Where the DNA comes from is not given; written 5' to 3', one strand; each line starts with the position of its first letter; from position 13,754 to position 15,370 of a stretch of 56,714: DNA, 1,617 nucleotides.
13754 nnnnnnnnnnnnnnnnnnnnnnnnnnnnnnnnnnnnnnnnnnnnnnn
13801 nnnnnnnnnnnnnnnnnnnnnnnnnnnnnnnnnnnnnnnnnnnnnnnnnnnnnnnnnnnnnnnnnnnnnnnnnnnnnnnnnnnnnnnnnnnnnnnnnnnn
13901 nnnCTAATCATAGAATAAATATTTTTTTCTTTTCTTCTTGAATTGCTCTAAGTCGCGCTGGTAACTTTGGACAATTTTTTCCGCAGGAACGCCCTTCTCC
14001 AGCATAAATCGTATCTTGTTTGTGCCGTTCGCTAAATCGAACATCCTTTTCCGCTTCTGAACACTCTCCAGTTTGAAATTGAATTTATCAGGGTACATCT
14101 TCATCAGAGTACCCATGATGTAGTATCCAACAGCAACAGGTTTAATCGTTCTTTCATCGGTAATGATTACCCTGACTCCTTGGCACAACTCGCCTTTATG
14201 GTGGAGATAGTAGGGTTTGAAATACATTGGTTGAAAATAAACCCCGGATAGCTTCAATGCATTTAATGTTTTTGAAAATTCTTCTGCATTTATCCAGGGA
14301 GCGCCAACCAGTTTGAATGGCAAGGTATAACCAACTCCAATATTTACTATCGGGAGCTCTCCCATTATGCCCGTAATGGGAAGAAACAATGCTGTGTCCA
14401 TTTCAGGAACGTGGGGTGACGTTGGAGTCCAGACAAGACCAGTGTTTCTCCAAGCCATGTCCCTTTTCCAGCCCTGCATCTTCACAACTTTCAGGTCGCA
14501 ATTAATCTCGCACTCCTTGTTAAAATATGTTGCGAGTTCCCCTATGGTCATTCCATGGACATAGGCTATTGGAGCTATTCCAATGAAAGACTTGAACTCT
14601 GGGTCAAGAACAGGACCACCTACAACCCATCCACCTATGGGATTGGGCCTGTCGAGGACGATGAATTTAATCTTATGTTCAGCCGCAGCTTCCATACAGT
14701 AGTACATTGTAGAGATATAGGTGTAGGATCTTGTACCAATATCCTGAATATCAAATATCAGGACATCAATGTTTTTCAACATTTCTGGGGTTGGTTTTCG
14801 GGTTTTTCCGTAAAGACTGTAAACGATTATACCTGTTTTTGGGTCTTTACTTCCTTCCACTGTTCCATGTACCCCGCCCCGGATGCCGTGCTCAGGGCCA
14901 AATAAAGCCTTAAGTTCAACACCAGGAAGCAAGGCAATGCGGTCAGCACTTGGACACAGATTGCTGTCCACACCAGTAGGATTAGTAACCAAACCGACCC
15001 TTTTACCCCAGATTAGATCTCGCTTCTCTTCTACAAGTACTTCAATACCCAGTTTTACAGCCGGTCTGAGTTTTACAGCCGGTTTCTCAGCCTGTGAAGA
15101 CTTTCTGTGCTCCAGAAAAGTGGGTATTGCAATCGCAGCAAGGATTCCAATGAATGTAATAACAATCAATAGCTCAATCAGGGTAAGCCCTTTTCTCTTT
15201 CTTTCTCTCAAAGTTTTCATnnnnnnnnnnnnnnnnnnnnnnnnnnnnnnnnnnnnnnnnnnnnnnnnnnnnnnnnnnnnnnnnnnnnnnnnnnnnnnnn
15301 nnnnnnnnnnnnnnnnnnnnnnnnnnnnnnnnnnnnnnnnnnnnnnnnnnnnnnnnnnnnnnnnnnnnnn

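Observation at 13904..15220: Type IV pilin-like N-terminus fused to a DUF1343/NamZ-type exo-muramidase domain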

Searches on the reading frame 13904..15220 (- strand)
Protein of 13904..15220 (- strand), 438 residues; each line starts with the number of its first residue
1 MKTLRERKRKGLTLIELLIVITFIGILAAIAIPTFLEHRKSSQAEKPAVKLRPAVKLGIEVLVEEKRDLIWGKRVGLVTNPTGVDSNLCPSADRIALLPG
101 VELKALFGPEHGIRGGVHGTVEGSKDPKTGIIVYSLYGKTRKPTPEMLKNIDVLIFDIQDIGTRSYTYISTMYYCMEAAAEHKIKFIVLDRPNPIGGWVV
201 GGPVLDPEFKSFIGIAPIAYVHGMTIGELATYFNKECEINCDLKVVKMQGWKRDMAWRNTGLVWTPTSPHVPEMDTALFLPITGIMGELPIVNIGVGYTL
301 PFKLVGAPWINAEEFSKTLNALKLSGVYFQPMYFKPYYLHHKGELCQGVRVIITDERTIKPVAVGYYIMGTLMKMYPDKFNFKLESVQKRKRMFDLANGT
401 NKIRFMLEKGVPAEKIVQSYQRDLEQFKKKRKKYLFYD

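Call 3: search_protein_families(library=pfam, proteins=[window:13904-15220:-], max_evalue=1)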
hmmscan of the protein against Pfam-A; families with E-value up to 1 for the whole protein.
window:13904-15220:- (438 aa): 4 families
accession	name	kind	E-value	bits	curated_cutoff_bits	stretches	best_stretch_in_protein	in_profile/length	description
PF07075.17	NamZ_N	-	3.7e-85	284.9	26.9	1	75-274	1-202/203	Exo-beta-N-acetylmuramidase NamZ, N-terminal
PF20732.2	NamZ_C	-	1.4e-45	156.2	25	1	281-437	4-152/152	Exo-beta-N-acetylmuramidase NamZ, C-terminal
PF07963.17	N_methyl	-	4.3e-05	23.3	21.2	1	7-32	2-27/27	Prokaryotic N-terminal methylation motif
PF12196.13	hNIFK_binding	-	0.24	11.3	25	1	33-43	13-23/40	FHA Ki67 binding domain of hNIFK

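Call 4: search_protein_families(library=ncbifam, proteins=[window:13904-15220:-], max_evalue=1)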
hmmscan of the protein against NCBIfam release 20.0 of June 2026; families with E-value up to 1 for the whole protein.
window:13904-15220:- (438 aa): 9 families
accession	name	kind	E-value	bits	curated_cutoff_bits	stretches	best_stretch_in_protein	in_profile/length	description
NF041775.1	typeIV_PilA_Myxo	equivalog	7.5e-09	35.9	400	1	8-45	9-47/214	type IV pilin protein PilA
TIGR01708.2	typeII_sec_gspH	equivalog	5.8e-06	26.4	80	1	10-52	2-44/169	type II secretion system minor pseudopilin GspH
NF007862.0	PRK10574.1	equivalog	6.6e-06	26.3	138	1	8-37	3-32/145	prepilin peptidase-dependent pilin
TIGR01710.1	typeII_sec_gspG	equivalog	1.5e-05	25.1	88.85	1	10-50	1-41/134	type II secretion system major pseudopilin GspG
TIGR02532.1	IV_pilin_GFxxxE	domain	8.8e-05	22.2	16.3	1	9-32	1-24/24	prepilin-type N-terminal cleavage/methylation domain-containing protein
NF040999.1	pilin_ComGC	equivalog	0.00015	21.9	75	1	10-43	2-35/84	competence type IV pilus major pilin ComGC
NF007800.0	PRK10506.1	equivalog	0.00071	19.4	158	1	7-52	6-51/163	prepilin peptidase-dependent protein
TIGR02596.1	TIGR02596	subfamily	0.032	14.3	70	1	13-49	2-38/196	Verru_Chthon cassette protein D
NF041013.1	T4P_ComGE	equivalog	0.13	12.4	49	1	8-46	2-40/83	competence type IV pilus minor pilin ComGE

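Call 7: find_homologous_proteins(query=window:13904-15220:-)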
Query window:13904-15220:- (438 aa): 8000 proteins with E <= 0.001 among 8000 candidates; the best 120 are listed.
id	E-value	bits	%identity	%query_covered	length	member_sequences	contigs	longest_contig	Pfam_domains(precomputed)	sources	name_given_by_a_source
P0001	2.8e-298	1007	100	100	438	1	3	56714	PF07075.18,PF20732.3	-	-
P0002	5.4e-190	650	67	97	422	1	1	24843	PF07075.18,PF20732.3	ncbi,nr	ncbi:DUF1343 domain-containing protein [Candidatus Sumerlaeota bacterium]|nr:DUF1343 domain-containi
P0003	4.9e-188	644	68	92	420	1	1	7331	PF07075.18,PF20732.3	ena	-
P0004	1.6e-187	642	71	88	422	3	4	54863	PF07075.18,PF20732.3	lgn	-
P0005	1.5e-185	636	65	97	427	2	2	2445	PF07075.18,PF20732.3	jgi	jgi:uncharacterized protein YbbC (DUF1343 family)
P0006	1.4e-181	623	69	88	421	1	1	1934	PF07075.18,PF20732.3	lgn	-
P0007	1.9e-179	615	63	96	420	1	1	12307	PF07075.18,PF20732.3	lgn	-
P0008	3.3e-179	615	67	89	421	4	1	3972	PF07075.18,PF20732.3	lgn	-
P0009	6.7e-177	607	61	97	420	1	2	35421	PF07075.18,PF20732.3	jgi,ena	-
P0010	3.3e-175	602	61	97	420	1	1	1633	PF07075.18,PF20732.3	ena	-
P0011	7.2e-175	600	61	96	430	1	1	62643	PF07075.18,PF20732.3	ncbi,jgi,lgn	-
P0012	5.7e-173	594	65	88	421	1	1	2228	PF07075.18,PF20732.3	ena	-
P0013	2.5e-172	592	63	96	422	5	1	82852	PF07075.18,PF20732.3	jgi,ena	-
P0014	7.3e-172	590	62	98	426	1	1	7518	PF07075.18,PF20732.3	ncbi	-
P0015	9.1e-172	590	65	91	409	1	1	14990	PF07075.18,PF20732.3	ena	-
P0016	3.6e-170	585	66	88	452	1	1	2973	PF07075.18,PF20732.3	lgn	-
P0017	7.2e-168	577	63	88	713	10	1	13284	PF07075.18,PF06439.19,PF20732.3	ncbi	-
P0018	1.4e-164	566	59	95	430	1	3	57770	PF07075.18,PF20732.3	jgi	-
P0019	1.0e-163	564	62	88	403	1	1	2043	PF07075.18,PF20732.3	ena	-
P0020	1.8e-163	563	61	88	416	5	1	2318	PF07075.18,PF20732.3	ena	-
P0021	3.4e-163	562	60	93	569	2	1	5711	PF07075.18,PF06439.19,PF20732.3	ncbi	ncbi:MAG: exo-beta-N-acetylmuramidase NamZ domain-containing protein, partial [bacterium]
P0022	2.2e-162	559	60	88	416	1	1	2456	PF07075.18,PF20732.3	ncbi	-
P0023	8.4e-161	554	57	96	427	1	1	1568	PF07075.18,PF20732.3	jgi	jgi:uncharacterized protein YbbC (DUF1343 family)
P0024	1.3e-160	553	61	87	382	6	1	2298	PF07075.18,PF20732.3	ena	-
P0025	3.0e-160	552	59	94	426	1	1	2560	PF07075.18,PF20732.3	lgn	-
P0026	1.4e-159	550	61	88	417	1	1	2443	PF07075.18,PF20732.3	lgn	-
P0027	3.3e-159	549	56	98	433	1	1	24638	PF07075.18,PF20732.3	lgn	-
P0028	1.1e-157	544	62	87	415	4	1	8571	PF07075.18,PF20732.3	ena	-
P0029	1.3e-156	540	58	95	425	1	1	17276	PF07075.18,PF20732.3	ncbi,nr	ncbi:MAG: DUF1343 domain-containing protein [Candidatus Omnitrophica bacterium]|nr:DUF1343 domain-co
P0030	3.1e-156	539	61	87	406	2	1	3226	PF07075.18,PF20732.3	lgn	-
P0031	1.2e-154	534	60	88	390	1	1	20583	PF07075.18,PF20732.3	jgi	-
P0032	1.2e-154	534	60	88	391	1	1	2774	PF07075.18,PF20732.3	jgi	-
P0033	3.8e-154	532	59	89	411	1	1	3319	PF07075.18,PF20732.3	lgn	-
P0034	3.8e-154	532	59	88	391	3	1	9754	PF07075.18,PF20732.3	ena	-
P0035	2.6e-153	529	60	88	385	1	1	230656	PF07075.18,PF20732.3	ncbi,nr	ncbi:MAG: DUF1343 domain-containing protein [bacterium]|nr:DUF1343 domain-containing protein [bacter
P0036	3.1e-153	529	60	88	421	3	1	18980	PF07075.18,PF20732.3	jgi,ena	-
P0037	1.3e-152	527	59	89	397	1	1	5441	PF07075.18,PF20732.3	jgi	-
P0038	3.7e-152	526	58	88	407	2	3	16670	PF07075.18,PF20732.3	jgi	-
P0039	5.0e-151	522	60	88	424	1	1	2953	PF07075.18,PF20732.3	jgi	jgi:uncharacterized protein YbbC (DUF1343 family)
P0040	2.2e-150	520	56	96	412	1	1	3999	PF07075.18,PF20732.3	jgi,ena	-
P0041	6.5e-150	518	59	88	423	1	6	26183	PF07075.18,PF20732.3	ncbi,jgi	jgi:uncharacterized protein YbbC (DUF1343 family)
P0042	1.3e-149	517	59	88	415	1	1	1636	PF07075.18,PF20732.3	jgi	-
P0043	2.8e-149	516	54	96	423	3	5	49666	PF07075.18,PF20732.3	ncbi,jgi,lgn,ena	-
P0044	4.6e-148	512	58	88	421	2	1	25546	PF07075.18,PF20732.3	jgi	-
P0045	8.7e-148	511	56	88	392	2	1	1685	PF07075.18,PF20732.3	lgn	-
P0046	1.3e-147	511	57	88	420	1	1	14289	PF07075.18,PF20732.3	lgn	-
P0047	4.3e-147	509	58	88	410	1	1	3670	PF07075.18,PF20732.3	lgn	-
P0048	1.0e-146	508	57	89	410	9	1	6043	PF07075.18,PF20732.3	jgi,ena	-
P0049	1.3e-146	507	57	88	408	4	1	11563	PF07075.18,PF20732.3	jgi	-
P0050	2.4e-146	506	58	88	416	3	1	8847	PF07075.18,PF20732.3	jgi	jgi:uncharacterized protein YbbC (DUF1343 family)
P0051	2.9e-146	506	57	92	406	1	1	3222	PF07075.18,PF20732.3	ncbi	-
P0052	7.6e-146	505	58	89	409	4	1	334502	PF07075.18,PF20732.3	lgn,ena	-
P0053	1.5e-145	504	55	90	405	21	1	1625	PF07075.18,PF20732.3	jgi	jgi:uncharacterized protein YbbC (DUF1343 family)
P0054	1.6e-145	504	56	88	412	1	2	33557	PF07075.18,PF20732.3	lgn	-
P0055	1.9e-145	503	52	98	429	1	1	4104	PF07075.18,PF20732.3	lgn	-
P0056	5.5e-145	502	57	88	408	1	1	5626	PF07075.18,PF20732.3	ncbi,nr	ncbi:MAG: DUF1343 domain-containing protein [Candidatus Omnitrophica bacterium]|nr:DUF1343 domain-co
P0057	5.5e-145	502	58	88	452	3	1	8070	PF07075.18,PF20732.3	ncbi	-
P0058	5.7e-145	502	61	84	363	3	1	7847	PF07075.18,PF20732.3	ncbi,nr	ncbi:MAG: DUF1343 domain-containing protein, partial [Candidatus Omnitrophica bacterium]|nr:DUF1343 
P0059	6.1e-144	498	56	88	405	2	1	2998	PF07075.18,PF20732.3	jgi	-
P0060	1.2e-143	498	56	88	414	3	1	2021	PF07075.18,PF20732.3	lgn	-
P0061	1.4e-143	497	56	88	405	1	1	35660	PF07075.18,PF20732.3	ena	-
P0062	1.7e-143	497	56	88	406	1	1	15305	PF07075.18,PF20732.3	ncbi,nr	ncbi:MAG: DUF1343 domain-containing protein [Candidatus Omnitrophica bacterium]|nr:DUF1343 domain-co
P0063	9.4e-143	495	57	88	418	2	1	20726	PF07075.18,PF20732.3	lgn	-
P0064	1.6e-142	494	58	87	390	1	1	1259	PF07075.18,PF20732.3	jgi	-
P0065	3.0e-141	490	58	88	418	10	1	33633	PF07075.18,PF20732.3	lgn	-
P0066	4.1e-141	489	57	88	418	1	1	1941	PF07075.18,PF20732.3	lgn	-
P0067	7.6e-141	488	61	76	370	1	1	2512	PF07075.18,PF20732.3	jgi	-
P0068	9.4e-140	485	57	89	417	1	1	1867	PF07075.18,PF20732.3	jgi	-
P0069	1.6e-139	484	55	88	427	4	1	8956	PF07075.18,PF20732.3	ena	-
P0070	1.0e-138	481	56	88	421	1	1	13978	PF07075.18,PF20732.3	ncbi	-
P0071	1.5e-138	481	50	98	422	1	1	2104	PF07075.18,PF20732.3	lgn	-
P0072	2.0e-138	480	55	90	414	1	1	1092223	PF07075.18,PF20732.3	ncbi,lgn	ncbi:MAG: exo-beta-N-acetylmuramidase NamZ family protein [Candidatus Zhuqueibacterota bacterium]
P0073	2.8e-138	480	55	88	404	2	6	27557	PF07075.18,PF20732.3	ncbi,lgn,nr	ncbi:MAG: DUF1343 domain-containing protein [Candidatus Omnitrophica bacterium]|nr:DUF1343 domain-co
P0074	3.6e-138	479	62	74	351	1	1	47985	PF07075.18,PF20732.3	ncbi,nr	ncbi:MAG: DUF1343 domain-containing protein, partial [Candidatus Omnitrophica bacterium]|nr:DUF1343 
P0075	4.0e-138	479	55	94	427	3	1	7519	PF07075.18,PF20732.3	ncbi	-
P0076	1.8e-137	477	56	87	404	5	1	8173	PF07075.18,PF20732.3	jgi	-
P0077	3.5e-137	476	56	89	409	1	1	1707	PF07075.18,PF20732.3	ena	-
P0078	7.0e-137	475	54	89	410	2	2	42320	PF07075.18,PF20732.3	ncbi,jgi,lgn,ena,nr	ncbi:MAG TPA: DUF1343 domain-containing protein [bacterium]|nr:DUF1343 domain-containing protein [ba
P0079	7.3e-137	475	55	87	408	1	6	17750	PF07075.18,PF20732.3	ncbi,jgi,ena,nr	ncbi:MAG TPA: DUF1343 domain-containing protein [bacterium]|nr:DUF1343 domain-containing protein [ba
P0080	7.7e-137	475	55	87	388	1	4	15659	PF07075.18,PF20732.3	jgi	-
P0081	1.8e-136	474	55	89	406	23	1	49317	PF07075.18,PF20732.3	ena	-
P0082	2.6e-136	473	57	88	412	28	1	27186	PF07075.18,PF20732.3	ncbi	-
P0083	2.7e-136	473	56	87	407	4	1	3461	PF07075.18,PF20732.3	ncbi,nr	ncbi:MAG: DUF1343 domain-containing protein [Candidatus Omnitrophica bacterium]|nr:DUF1343 domain-co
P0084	2.9e-136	473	56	87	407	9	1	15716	PF07075.18,PF20732.3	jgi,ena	-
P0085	1.1e-135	471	55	90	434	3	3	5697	PF07075.18,PF20732.3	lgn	-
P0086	7.3e-135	469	54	89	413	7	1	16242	PF07075.18,PF20732.3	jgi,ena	-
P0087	2.3e-134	467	55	87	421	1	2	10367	PF07075.18,PF20732.3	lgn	-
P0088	3.4e-134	466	52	96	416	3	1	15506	PF07075.18,PF20732.3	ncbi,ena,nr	ncbi:hypothetical protein B6I21_02375 [candidate division KSB1 bacterium 4572_119]|nr:MAG: hypotheti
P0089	4.9e-134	466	52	95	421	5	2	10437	PF07075.18,PF20732.3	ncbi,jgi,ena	-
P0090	5.9e-134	466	55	88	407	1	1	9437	PF07075.18,PF20732.3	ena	-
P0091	6.3e-134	465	56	88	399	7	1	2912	PF07075.18,PF20732.3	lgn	-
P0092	1.3e-133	464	55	88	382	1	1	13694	PF07075.18,PF20732.3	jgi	jgi:uncharacterized protein YbbC (DUF1343 family)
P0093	1.9e-133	464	54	87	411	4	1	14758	PF07075.18,PF20732.3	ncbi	-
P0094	2.6e-133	463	56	87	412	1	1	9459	PF07075.18,PF20732.3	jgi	jgi:uncharacterized protein YbbC (DUF1343 family)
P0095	4.1e-133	463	55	88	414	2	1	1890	PF07075.18,PF20732.3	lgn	-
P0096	4.9e-133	463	52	97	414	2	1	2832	PF07075.18,PF20732.3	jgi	jgi:uncharacterized protein YbbC (DUF1343 family)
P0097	5.7e-133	462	52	87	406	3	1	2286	PF07075.18,PF20732.3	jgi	-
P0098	1.4e-132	461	52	87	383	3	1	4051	PF07075.18,PF20732.3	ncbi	ncbi:MAG: exo-beta-N-acetylmuramidase NamZ family protein [Candidatus Ratteibacteria bacterium]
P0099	1.6e-132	461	51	97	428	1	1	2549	PF07075.18,PF20732.3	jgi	jgi:uncharacterized protein YbbC (DUF1343 family)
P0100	5.2e-132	459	52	87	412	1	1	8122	PF07075.18,PF20732.3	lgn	-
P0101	9.1e-132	458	55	87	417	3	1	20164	PF07075.18,PF20732.3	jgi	-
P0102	9.8e-132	458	55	88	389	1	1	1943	PF07075.18,PF20732.3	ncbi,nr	ncbi:MAG: DUF1343 domain-containing protein [bacterium]|nr:DUF1343 domain-containing protein [bacter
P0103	1.0e-131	458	52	96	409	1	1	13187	PF07075.18,PF20732.3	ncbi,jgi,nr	ncbi:MAG: DUF1343 domain-containing protein [Calditrichaeota bacterium]|nr:DUF1343 domain-containing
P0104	1.1e-131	458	53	91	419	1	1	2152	PF07075.18,PF20732.3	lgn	-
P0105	1.2e-131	458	54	89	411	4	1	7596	PF07075.18,PF20732.3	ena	-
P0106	1.2e-131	458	50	96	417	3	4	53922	PF07075.18,PF20732.3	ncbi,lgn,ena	-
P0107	1.3e-131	458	51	94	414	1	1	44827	PF07075.18,PF20732.3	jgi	jgi:uncharacterized protein YbbC (DUF1343 family)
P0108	1.3e-131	458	54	90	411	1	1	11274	PF07075.18,PF20732.3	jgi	jgi:uncharacterized protein YbbC (DUF1343 family)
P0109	2.5e-131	457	54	88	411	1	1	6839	PF07075.18,PF20732.3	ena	-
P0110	4.5e-131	456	55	87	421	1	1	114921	PF07075.18,PF20732.3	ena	-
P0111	5.3e-131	456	55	88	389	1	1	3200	PF07075.18,PF20732.3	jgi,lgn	jgi:uncharacterized protein YbbC (DUF1343 family)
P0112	5.8e-131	456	52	88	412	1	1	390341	PF07075.18,PF20732.3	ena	-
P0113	7.1e-131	455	54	88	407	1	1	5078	PF07075.18,PF20732.3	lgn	-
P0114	7.2e-131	455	54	88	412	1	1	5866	PF07075.18,PF20732.3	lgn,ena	-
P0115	8.1e-131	455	58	81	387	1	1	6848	PF07075.18,PF20732.3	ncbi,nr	ncbi:MAG: DUF1343 domain-containing protein, partial [Candidatus Omnitrophica bacterium]|nr:DUF1343 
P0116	9.5e-131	455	53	88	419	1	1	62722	PF07075.18,PF20732.3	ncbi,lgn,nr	ncbi:DUF1343 domain-containing protein [candidate division KSB1 bacterium]|nr:DUF1343 domain-contain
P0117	1.9e-130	454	55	86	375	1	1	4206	PF07075.18,PF20732.3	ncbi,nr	ncbi:MAG TPA: DUF1343 domain-containing protein [bacterium]|nr:DUF1343 domain-containing protein [ba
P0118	2.2e-130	454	50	89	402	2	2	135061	PF07075.18,PF20732.3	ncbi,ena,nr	ncbi:MAG: DUF1343 domain-containing protein [Waddliaceae bacterium]|nr:DUF1343 domain-containing pro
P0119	2.3e-130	454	53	88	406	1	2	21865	PF07075.18,PF20732.3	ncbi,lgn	-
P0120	2.5e-130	454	51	96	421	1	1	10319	PF07075.18,PF20732.3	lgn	-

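Call 19: find_encoding_contigs(protein=P0001, flank=10000, max_places=6)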
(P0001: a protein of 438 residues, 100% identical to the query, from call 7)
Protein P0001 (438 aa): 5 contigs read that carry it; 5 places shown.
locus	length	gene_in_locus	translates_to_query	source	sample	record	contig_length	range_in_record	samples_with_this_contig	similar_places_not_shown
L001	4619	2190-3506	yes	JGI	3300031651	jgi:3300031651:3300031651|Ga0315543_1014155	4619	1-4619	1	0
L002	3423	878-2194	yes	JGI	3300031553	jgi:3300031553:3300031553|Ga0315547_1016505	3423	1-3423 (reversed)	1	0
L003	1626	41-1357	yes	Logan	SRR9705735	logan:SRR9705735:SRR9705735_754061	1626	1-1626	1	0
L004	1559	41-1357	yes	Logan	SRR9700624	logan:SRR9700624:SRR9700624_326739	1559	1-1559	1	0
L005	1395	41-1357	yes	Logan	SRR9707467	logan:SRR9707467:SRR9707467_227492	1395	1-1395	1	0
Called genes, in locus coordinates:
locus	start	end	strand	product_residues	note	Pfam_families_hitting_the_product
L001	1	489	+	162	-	?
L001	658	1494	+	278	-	PF00763:THF_DHG_CYH, PF02882:THF_DHG_CYH_C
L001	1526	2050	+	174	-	PF01569:PAP2, PF14378:PAP2_3 (weak)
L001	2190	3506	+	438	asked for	PF07075:NamZ_N, PF20732:NamZ_C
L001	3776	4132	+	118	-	-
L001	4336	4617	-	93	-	?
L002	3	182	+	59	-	?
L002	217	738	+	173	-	PF01569:PAP2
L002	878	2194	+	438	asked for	PF07075:NamZ_N, PF20732:NamZ_C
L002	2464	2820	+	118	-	-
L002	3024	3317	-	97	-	-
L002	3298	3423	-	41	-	?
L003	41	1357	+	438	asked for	PF07075:NamZ_N, PF20732:NamZ_C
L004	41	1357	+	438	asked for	PF07075:NamZ_N, PF20732:NamZ_C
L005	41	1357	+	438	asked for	PF07075:NamZ_N, PF20732:NamZ_C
